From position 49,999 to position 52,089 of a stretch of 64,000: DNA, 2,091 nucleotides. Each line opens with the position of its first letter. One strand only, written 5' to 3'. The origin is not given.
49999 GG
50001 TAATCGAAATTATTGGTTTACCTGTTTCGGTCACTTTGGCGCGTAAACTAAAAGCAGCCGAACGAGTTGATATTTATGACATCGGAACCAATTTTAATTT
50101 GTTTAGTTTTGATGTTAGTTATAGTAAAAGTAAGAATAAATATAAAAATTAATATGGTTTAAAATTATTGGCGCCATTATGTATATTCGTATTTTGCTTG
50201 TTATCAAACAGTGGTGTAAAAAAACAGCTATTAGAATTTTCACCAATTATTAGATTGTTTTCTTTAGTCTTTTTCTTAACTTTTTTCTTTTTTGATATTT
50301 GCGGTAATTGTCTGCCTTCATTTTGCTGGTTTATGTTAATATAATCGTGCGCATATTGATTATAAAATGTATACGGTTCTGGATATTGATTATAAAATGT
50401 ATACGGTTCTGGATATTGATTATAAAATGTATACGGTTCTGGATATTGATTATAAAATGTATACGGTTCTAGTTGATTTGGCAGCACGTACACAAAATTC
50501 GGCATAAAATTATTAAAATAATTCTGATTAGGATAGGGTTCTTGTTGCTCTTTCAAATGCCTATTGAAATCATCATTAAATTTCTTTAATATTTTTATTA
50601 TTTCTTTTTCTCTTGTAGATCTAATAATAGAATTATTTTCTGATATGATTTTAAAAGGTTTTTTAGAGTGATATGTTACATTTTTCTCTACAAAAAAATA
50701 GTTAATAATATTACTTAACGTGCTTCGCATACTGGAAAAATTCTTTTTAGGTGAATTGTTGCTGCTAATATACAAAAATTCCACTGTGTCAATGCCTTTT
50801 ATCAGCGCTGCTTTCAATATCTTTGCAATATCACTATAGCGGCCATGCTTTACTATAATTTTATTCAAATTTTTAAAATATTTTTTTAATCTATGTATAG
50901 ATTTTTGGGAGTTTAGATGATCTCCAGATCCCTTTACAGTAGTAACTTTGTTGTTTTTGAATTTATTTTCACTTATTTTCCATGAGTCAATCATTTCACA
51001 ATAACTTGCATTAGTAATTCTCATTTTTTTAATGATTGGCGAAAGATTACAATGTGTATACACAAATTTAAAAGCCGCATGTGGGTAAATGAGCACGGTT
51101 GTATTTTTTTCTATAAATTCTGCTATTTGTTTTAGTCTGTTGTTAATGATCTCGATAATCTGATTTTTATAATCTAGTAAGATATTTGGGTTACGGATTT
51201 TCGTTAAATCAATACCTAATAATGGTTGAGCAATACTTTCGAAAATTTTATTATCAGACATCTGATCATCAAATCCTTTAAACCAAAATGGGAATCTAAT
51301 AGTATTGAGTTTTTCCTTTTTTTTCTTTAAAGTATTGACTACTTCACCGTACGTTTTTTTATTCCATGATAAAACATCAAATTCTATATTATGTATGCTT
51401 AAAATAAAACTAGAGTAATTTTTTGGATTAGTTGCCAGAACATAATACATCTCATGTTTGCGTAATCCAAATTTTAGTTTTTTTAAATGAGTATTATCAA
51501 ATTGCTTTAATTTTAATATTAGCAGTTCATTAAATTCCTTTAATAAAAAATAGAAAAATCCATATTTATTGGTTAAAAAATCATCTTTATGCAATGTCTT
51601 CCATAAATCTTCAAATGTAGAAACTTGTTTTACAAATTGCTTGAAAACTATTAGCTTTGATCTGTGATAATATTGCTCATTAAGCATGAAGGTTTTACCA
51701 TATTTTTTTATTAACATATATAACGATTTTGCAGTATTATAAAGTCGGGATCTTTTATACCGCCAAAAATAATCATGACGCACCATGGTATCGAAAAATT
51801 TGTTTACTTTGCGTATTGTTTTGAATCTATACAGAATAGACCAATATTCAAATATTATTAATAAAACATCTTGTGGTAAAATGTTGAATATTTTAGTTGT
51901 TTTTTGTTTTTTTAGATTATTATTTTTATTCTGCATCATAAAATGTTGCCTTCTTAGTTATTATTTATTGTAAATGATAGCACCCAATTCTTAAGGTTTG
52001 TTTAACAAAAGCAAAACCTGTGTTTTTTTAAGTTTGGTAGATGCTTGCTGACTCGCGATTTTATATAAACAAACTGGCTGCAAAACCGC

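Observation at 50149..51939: F-box domain protein with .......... x4 tandem repeats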

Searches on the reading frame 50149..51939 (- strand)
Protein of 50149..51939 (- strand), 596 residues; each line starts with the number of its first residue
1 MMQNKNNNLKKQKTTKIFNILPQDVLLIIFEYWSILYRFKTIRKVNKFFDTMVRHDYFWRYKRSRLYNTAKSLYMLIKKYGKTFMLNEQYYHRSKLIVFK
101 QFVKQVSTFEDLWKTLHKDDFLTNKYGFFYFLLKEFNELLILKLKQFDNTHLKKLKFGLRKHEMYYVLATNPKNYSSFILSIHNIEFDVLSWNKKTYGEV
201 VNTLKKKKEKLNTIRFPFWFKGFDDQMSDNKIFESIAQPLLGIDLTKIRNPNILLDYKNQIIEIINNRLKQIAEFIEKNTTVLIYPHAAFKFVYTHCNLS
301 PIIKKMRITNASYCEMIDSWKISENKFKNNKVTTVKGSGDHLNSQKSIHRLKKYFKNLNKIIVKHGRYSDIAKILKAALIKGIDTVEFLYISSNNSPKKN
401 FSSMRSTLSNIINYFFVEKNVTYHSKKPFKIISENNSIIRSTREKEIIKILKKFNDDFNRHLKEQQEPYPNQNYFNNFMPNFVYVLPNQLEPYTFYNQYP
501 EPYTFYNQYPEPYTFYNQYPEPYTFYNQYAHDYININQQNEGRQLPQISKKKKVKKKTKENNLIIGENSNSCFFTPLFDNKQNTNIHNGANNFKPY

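Call 4: search_protein_families(library=pfam, proteins=[window:50149-51939:-], max_evalue=1)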
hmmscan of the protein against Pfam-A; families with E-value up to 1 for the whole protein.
window:50149-51939:- (596 aa): 1 family
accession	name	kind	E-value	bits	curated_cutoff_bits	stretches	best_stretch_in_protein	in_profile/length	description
PF12937.12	F-box-like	-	0.03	14.5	24.3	1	19-60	2-42/47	F-box-like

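Call 6: find_homologous_proteins(query=window:50149-51939:-, max_evalue=0.01)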
Query window:50149-51939:- (596 aa): 1 proteins with E <= 0.01 among 8000 candidates.
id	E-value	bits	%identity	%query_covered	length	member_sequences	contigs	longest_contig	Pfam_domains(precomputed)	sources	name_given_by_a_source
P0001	0.0e+0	1335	100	100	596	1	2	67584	-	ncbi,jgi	ncbi:MAG: hypothetical protein PVG30_02640 [Gammaproteobacteria bacterium]|jgi:hypothetical protein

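Call 7: search_solved_structures(query=window:50149-51939:-, max_evalue=10, show_alignments=3)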
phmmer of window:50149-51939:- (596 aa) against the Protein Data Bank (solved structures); distinct sequences matched with E-value up to 10: 2.
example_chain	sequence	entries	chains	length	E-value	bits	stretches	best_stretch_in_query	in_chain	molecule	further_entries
4r6h_A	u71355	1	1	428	0.24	13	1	196-244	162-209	Solute binding protein MsmE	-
4rk9_A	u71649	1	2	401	0.47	12.1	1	195-244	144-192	Carbohydrate ABC transporter substrate-binding protein MsmE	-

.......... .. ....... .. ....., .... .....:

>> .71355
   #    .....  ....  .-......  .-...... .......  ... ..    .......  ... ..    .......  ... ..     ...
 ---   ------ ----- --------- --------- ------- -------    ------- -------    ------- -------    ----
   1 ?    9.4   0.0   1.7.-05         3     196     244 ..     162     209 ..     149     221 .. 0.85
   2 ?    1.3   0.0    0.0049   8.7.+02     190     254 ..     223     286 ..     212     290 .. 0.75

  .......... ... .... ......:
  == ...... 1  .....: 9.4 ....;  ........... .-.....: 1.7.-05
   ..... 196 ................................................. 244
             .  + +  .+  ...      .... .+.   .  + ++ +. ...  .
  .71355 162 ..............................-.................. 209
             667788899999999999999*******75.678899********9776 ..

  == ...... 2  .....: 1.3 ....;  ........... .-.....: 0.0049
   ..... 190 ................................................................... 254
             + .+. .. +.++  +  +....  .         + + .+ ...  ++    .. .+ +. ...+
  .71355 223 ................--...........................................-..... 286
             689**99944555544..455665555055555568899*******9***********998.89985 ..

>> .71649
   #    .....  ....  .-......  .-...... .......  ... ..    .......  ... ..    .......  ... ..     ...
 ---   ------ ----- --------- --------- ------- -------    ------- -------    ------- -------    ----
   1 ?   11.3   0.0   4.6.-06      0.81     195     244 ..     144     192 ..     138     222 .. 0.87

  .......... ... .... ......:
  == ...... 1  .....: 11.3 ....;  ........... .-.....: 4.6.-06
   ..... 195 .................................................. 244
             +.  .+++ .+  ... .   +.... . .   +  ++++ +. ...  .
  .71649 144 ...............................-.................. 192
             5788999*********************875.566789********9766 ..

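Call 11: find_encoding_contigs(protein=P0001, flank=10000, max_places=6)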
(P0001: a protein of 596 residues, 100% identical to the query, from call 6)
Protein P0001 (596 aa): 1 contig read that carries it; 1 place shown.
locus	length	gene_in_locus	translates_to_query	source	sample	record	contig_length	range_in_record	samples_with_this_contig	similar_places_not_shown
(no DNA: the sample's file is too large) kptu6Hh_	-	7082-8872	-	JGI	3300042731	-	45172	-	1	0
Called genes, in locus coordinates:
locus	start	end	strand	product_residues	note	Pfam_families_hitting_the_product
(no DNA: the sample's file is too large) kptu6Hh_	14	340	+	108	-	PF01381:HTH_3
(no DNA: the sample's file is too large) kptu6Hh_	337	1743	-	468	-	PF01738:DLH (faint), PF00561:Abhydrolase_1, PF12146:Hydrolase_4, PF12697:Abhydrolase_6, PF20408:Abhydrolase_11 (faint), PF03096:Ndr, PF08386:Abhydrolase_4 (weak)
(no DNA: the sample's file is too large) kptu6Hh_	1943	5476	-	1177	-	PF01855:POR_N, PF17147:PFOR_II, PF01558:POR, PF10371:EKR, PF12838:Fer4_7, PF13183:Fer4_8, PF13187:Fer4_9, PF13237:Fer4_10, +7 more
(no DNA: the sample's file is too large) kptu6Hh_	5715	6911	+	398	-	-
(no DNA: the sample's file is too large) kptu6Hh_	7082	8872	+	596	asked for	-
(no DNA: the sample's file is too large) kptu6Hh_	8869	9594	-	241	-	PF02592:Vut_1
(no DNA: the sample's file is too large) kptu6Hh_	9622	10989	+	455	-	PF07690:MFS_1, PF05977:MFS_3, PF07690:MFS_1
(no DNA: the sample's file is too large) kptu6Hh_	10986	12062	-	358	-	-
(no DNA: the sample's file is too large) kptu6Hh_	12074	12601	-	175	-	PF13189:Cytidylate_kin2 (faint), PF13238:AAA_18, PF01202:SKI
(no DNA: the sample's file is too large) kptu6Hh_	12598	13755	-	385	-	PF21305:type_II_gspD_N0 (faint), PF03958:Secretin_N, PF00263:Secretin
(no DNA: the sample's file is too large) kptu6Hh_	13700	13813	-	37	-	-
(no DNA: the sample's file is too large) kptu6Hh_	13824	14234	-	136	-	PF04351:PilP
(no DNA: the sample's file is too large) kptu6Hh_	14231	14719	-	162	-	PF04350:PilO (weak)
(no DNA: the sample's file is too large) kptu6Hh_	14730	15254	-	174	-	-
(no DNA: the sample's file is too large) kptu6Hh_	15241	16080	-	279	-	PF11104:PilM_2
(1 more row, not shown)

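Call 15: search_protein_representatives(protein=window:50149-51939:-)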
Query: 596 residues. Proteins with E-value up to 0.001 (for the whole library): 4; up to 1e-10: 2; up to 1e-30: 2. The best 4 are listed.
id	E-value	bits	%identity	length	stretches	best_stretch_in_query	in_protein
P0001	0.0e+00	1334.5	100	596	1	1-596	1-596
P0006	1.4e-110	387.0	72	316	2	121-278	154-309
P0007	3.1e-05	39.1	31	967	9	500-525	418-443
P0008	9.9e-05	37.5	29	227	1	484-559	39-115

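Call 18: find_encoding_contigs(protein=P0006, flank=10000)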
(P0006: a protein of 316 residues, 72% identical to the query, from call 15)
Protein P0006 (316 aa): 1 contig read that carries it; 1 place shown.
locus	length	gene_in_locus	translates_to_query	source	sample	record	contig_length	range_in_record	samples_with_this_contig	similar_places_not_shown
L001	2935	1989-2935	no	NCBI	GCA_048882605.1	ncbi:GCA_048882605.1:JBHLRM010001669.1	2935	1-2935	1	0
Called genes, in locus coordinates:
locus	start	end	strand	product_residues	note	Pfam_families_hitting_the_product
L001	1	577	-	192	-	PF01855:POR_N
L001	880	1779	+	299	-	-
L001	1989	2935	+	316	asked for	?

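Call 19: find_related_loci(query=A1, collection=genome_contigs, flank=10000)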
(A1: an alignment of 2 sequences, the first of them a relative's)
Query A1 (596 aa) in genome_contigs; peptide patterns used: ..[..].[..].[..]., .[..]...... (x = any residue, [..] = any of these).
56 stretches matched a pattern; 1 encode a relative of the query (tblastn E <= 1e-3); 1 distinct loci.
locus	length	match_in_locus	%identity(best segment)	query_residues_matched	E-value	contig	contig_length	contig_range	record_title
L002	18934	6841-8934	59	7-593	0e+0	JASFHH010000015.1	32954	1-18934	MAG: Gammaproteobacteria bacterium isolate D0608M12metaG_sub_Bin_249 D0608M12metaG_FD_scaffold_56_c1, whole genome shotg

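Call 20: find_related_loci(query=A1, collection=metagenome_contigs, flank=10000)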
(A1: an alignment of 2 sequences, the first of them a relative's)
Query A1 (596 aa) in metagenome_contigs; peptide patterns used: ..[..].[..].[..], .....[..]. (x = any residue, [..] = any of these).
600 stretches matched a pattern, but none encodes a relative of the query by tblastn (E <= 1e-3).

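Call 24: search_protein_families(library=pfam, proteins=[L002:6832-8952:+], max_evalue=0.1)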
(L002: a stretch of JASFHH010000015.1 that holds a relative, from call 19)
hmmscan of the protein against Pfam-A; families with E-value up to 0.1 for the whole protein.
L002:6832-8952:+ (706 aa): 0 families

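Call 38: search_protein_families(library=pfam, proteins=[L002:5493-6473:+, L001:880-1779:+], max_evalue=10)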
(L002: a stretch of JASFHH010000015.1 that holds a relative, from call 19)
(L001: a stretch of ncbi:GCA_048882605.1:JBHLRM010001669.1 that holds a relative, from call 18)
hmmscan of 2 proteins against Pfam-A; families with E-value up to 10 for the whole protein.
L002:5493-6473:+ (326 aa): 2 families
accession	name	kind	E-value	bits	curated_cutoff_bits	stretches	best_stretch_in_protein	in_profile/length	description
PF01090.25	Ribosomal_S19e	-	0.16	12.1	29.4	1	28-94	21-83/137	Ribosomal protein S19e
PF07719.23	TPR_2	-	0.83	10.4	27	0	177-206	4-33/34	Tetratricopeptide repeat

L001:880-1779:+ (299 aa): 3 families
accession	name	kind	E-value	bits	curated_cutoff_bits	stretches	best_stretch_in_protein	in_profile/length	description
PF22333.2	Ago_PAZ_arc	-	0.12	13.1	27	1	61-93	14-48/96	Argonaute, PAZ domain, archaea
PF16989.10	T6SS_VasJ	-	0.2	11.5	26.2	1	19-60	174-215/255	Type VI secretion, EvfE, EvfF, ImpA, BimE, VC_A0119, VasJ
PF06050.19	HGD-D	-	0.69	9.8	28.4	1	65-121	81-140/342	2-hydroxyglutaryl-CoA dehydratase, D-component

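Call 42: predict_structure(alignment_id=A1)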
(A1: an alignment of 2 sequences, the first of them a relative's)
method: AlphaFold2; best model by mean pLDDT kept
length: 596 residues; sequences in the alignment: 2
mean_pLDDT: 32.5   pTM: 0.23
mean pLDDT of the five models: 32.5, 32.1, 32.1, 30.3, 27.2
residues with pLDDT >= 90: 0; 70-90: 0; 50-70: 6; < 50: 590
segments of 3 or more residues with pLDDT < 50: 1-201, 203-255, 264-266, 268-596
pLDDT, mean of each block of 10 residues (from residue 1): 26 24 31 31 26 29 32 40 32 36 41 43 36 32 29 30 26 25 28 42 45 27 31 39 43 45 47 38 30 39 35 26 26 33 31 33 39 45 39 32 36 33 36 37 43 46 34 24 23 28 30 28 25 24 23 23 23 22 23 25
secondary structure, 60 per line:
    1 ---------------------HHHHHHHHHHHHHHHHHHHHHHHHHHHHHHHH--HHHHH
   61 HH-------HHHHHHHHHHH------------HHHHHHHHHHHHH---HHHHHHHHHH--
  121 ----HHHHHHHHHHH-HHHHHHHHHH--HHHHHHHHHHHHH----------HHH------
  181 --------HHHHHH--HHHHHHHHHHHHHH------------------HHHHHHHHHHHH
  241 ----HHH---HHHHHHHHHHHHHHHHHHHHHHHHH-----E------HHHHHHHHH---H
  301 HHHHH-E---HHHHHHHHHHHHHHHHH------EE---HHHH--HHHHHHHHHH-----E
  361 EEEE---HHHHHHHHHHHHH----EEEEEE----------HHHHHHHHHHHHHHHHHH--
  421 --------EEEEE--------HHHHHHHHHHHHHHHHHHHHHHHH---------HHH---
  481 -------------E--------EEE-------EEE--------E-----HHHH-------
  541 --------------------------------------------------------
elements in order: H22-53 H56-62 H70-80 H93-105 H109-118 H125-135 H137-146 H149-161 H189-194 H197-210 H229-240 H251-275 H288-296 H300-305 H311-327 H339-342 H345-354 E360-364 H368-380 E385-390 H401-418 E429-433 H442-465 E503-505 E513-515 H530-533

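Call 63: search_protein_families(library=ncbifam, proteins=[window:50149-51939:-, L002:6832-8952:+], max_evalue=1)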
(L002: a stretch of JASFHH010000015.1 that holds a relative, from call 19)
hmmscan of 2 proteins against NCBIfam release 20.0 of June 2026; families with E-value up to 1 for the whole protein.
window:50149-51939:- (596 aa): 0 families

L002:6832-8952:+ (706 aa): 1 family
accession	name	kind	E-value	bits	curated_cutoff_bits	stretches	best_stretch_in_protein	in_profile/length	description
NF003232.0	PRK04195.2-2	equivalog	0.97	8.2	701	1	483-538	386-442/480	replication factor C large subunit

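Call 72: search_protein_families(library=phrogs, proteins=[window:50149-51939:-], max_evalue=0.01)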
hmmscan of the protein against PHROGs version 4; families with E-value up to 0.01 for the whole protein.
window:50149-51939:- (596 aa): 0 families

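Call 73: search_protein_families(library=padloc, proteins=[window:50149-51939:-], max_evalue=0.01)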
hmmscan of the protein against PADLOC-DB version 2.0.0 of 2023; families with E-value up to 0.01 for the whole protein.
window:50149-51939:- (596 aa): 0 families

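Call 74: find_related_loci(query=A2, collection=viral_contigs, flank=3000)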
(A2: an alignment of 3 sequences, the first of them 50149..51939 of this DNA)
Query A2 (596 aa) in viral_contigs; peptide patterns used: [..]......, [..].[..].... (x = any residue, [..] = any of these).
84 stretches matched a pattern, but none encodes a relative of the query by tblastn (E <= 1e-3).

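Call 78: search_solved_structures(query=A2, max_evalue=5, show_alignments=2)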
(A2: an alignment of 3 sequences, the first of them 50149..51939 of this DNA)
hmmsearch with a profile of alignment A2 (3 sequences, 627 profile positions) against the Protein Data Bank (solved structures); distinct sequences matched with E-value up to 5: 1.
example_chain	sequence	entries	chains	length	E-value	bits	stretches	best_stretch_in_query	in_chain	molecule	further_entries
2mv9_A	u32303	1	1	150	4.4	9.1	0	525-602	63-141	Major prion protein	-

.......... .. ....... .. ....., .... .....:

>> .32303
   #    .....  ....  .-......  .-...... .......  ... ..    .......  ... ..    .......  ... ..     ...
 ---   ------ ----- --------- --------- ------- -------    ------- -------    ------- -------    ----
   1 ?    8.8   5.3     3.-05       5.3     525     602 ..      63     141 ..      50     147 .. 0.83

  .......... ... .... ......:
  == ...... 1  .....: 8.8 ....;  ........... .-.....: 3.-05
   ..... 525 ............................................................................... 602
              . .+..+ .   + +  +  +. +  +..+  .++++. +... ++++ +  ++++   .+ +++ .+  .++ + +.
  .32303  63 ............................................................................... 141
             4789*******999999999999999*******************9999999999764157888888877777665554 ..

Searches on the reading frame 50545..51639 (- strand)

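Call 13: search_protein_families(library=pfam, proteins=[window:50545-51639:-], max_evalue=10)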
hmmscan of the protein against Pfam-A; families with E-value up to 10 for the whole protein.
seq(365 aa): 3 families
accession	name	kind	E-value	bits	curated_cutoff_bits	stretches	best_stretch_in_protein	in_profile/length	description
PF00143.24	Interferon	-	0.076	13.6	26.8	1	236-272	103-138/160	Interferon alpha/beta domain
PF08563.16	P53_TAD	-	0.23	11.4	20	1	8-18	13-23/25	P53 transactivation motif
PF05119.17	Terminase_4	-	0.28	12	24.7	1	211-261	27-77/98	Phage terminase, small subunit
